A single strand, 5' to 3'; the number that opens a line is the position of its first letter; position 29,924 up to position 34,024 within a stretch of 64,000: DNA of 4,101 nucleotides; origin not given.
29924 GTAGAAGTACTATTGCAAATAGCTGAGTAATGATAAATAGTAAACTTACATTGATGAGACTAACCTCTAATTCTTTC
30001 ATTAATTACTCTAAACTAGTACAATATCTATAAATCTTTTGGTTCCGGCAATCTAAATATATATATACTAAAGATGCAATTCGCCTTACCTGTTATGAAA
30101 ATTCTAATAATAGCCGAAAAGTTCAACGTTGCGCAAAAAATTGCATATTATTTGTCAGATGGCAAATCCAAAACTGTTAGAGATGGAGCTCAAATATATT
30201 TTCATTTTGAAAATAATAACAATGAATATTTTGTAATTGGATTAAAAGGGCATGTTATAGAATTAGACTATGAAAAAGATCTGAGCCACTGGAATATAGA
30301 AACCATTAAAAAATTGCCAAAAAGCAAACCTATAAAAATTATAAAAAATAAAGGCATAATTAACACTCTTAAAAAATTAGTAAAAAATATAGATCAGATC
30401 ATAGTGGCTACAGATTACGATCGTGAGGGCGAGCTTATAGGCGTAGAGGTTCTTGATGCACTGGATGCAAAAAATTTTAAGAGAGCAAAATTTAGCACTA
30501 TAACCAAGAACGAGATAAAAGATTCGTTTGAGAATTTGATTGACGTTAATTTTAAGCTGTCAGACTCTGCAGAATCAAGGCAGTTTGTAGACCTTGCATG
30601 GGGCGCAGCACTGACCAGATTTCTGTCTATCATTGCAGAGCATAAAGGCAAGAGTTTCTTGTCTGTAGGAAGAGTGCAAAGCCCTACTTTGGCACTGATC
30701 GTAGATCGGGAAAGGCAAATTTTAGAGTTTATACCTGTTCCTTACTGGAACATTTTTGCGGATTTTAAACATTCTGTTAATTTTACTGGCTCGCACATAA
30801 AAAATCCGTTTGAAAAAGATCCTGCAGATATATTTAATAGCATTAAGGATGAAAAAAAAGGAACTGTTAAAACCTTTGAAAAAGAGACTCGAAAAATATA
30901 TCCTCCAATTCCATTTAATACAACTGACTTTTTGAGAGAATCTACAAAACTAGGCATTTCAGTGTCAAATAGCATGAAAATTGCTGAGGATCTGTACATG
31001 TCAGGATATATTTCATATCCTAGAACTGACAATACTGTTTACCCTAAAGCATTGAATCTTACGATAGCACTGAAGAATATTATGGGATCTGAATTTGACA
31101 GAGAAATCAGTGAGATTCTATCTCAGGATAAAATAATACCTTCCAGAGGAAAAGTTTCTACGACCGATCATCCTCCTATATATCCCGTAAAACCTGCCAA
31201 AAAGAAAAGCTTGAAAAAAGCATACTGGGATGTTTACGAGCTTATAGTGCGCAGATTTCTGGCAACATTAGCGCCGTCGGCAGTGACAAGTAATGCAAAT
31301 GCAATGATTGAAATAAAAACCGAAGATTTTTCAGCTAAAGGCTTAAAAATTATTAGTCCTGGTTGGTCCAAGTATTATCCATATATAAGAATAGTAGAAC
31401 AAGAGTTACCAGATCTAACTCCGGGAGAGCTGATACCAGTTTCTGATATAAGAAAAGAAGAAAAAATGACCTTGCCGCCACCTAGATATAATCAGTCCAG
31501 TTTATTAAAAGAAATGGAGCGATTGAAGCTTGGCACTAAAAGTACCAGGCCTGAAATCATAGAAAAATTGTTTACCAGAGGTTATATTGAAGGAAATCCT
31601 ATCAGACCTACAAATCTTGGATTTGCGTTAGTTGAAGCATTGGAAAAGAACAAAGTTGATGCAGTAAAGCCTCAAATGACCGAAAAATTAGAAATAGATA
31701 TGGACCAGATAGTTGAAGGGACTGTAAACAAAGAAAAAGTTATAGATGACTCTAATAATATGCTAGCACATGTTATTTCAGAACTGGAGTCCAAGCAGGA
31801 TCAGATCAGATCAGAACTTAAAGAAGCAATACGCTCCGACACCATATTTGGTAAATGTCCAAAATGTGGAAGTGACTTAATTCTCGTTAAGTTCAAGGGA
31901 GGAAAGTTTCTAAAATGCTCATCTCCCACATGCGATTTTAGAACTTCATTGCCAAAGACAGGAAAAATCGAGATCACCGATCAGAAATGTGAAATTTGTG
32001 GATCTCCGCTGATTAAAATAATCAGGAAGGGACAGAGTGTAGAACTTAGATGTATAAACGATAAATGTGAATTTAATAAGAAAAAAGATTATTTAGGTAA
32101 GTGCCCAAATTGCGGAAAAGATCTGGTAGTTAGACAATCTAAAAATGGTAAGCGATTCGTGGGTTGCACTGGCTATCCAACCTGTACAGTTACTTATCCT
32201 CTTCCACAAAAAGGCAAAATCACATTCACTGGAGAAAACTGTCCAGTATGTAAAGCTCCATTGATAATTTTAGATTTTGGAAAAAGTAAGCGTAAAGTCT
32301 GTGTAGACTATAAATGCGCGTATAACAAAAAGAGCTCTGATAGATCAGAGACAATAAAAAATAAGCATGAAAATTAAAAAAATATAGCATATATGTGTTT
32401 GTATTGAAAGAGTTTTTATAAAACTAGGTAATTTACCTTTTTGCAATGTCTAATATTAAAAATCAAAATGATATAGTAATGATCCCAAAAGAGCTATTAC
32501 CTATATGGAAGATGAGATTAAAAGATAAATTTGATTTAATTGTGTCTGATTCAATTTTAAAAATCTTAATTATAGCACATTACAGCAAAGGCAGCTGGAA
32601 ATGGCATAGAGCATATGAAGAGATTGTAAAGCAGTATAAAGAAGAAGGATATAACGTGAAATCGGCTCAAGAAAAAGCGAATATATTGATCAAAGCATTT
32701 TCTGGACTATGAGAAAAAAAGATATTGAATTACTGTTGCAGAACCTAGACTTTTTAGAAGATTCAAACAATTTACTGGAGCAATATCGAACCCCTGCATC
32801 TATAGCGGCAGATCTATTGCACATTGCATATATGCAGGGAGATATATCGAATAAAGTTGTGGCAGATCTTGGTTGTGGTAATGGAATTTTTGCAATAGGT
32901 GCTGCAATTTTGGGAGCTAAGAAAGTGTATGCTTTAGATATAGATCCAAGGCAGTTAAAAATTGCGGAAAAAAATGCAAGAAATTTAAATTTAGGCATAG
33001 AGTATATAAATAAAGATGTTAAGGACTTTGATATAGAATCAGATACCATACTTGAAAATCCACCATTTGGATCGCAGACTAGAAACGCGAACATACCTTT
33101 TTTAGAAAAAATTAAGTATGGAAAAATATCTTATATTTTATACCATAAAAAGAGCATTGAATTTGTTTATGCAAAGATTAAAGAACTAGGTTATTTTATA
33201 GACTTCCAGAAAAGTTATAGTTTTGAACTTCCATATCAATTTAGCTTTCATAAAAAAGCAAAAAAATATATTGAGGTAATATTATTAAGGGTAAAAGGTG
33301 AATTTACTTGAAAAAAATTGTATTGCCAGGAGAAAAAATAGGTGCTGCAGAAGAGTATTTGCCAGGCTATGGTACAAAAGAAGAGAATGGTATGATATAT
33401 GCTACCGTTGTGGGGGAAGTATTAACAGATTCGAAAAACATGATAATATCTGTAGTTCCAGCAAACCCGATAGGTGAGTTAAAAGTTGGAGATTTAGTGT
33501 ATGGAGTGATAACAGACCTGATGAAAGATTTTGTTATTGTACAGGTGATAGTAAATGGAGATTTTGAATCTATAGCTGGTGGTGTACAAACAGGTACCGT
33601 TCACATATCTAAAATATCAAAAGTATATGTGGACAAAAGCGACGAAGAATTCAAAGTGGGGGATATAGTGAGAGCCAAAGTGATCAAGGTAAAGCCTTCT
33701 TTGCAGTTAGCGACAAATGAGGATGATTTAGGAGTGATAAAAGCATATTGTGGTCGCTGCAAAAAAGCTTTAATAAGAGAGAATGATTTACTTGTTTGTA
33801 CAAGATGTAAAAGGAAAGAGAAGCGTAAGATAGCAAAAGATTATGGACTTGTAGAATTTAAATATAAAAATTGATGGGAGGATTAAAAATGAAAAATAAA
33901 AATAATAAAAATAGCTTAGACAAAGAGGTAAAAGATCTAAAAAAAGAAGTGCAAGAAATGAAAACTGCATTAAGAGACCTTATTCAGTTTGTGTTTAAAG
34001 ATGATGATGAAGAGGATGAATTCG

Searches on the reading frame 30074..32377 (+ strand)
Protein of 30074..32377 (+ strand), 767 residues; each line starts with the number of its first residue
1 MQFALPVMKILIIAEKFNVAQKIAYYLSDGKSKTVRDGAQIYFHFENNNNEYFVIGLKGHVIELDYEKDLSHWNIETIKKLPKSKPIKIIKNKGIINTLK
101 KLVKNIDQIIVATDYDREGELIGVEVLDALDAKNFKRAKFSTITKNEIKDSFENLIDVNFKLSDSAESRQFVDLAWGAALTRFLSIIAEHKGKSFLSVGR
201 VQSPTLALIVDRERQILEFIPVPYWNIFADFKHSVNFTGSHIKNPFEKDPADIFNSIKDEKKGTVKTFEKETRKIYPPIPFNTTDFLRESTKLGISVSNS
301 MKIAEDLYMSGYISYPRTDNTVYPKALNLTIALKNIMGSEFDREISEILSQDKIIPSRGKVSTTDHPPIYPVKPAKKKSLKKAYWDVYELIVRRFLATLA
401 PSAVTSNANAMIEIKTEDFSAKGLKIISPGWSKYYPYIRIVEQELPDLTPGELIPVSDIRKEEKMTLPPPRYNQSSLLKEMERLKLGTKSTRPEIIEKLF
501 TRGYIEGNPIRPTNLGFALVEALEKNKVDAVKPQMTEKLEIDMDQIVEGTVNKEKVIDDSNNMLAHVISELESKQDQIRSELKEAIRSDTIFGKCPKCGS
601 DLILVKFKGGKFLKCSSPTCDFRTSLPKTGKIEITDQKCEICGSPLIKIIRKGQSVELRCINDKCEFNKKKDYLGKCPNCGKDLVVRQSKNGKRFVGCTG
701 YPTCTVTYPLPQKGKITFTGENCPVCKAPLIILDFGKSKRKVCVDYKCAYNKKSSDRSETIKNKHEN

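Call 43: search_protein_families(library=pfam, proteins=[window:30074-32377:+], max_evalue=0.001)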
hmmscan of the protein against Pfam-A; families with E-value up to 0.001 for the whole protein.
window:30074-32377:+ (767 aa): 5 families
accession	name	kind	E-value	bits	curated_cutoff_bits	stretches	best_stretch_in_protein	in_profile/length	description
PF01131.25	Topoisom_bac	-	7.2e-115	384.7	35.1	1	158-557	2-410/411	DNA topoisomerase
PF01396.24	Zn_ribbon_Top1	-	4.8e-21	74.7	32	2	675-712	2-38/39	Topoisomerase DNA binding C4 zinc finger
PF01751.28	Toprim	-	2.8e-15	56.7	23.1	1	11-142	2-95/96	Toprim domain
PF03119.21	DNA_ligase_ZBD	-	6e-07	29.7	25.8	0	594-620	1-25/27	NAD-dependent DNA ligase C4 zinc finger domain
PF25169.1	DUF7830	-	0.00029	21.1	27.5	0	567-611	9-53/72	Domain of unknown function (DUF7830)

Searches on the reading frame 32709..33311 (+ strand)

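Call 43: search_protein_families(library=pfam, proteins=[window:32709-33311:+], max_evalue=0.001)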
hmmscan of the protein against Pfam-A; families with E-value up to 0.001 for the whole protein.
window:32709-33311:+ (200 aa): 11 families
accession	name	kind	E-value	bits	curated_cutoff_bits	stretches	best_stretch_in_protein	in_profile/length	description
PF06325.19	PrmA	-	5e-12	46.3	22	1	48-92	162-206/296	Ribosomal protein L11 methyltransferase (PrmA)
PF05175.20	MTS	-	1.1e-11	45.1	23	1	41-125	26-113/170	Methyltransferase small domain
PF13649.12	Methyltransf_25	-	1.7e-10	41.9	27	1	51-112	1-63/97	Methyltransferase domain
PF13847.12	Methyltransf_31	-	5.6e-09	36.3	27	1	47-117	3-81/145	Methyltransferase domain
PF08241.18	Methyltransf_11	-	6.6e-08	33.5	21.2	1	53-111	2-58/95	Methyltransferase domain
PF01170.24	UPF0020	-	3.3e-07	30.7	22.3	1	50-126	31-137/197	RMKL-like, methyltransferase domain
PF03602.21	Cons_hypoth95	-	1.4e-06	28.6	24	1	42-136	36-140/182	Conserved hypothetical protein 95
PF02475.24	TRM5-TYW2_MTfase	-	2e-06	28.3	28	1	47-113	36-107/164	TRM5/TYW2 methyltransferase domain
PF01861.22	BpsA_C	-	6e-06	26.1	27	1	37-106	34-103/243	Branched-chain polyamine synthase A C-terminal domain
PF01728.25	FtsJ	-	3.3e-05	24.3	24.1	1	47-111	21-82/181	FtsJ-like methyltransferase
PF13489.12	Methyltransf_23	-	0.00062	20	27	1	45-98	20-61/164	Methyltransferase domain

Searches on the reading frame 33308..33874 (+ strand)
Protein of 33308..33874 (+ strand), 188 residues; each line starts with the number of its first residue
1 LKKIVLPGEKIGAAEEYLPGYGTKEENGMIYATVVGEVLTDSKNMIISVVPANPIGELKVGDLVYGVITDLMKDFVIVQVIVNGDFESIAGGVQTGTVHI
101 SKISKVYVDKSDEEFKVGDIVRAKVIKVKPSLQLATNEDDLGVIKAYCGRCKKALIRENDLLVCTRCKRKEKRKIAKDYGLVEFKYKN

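Call 43: search_protein_families(library=pfam, proteins=[window:33308-33874:+], max_evalue=0.001)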
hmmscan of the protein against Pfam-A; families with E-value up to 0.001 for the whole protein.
window:33308-33874:+ (188 aa): 3 families
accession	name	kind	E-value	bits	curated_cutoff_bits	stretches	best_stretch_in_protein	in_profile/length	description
PF14382.12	ECR1_N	-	2.3e-12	46.9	27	1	4-38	1-35/38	Exosome complex exonuclease RRP4 N-terminal region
PF00575.29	S1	-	5.7e-07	30.3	22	1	58-129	2-63/74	S1 RNA binding domain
PF22625.2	ECR1_N_2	-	0.00024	21.3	27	1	3-51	2-49/51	Exosome RNA binding protein RRP4 N-terminal domain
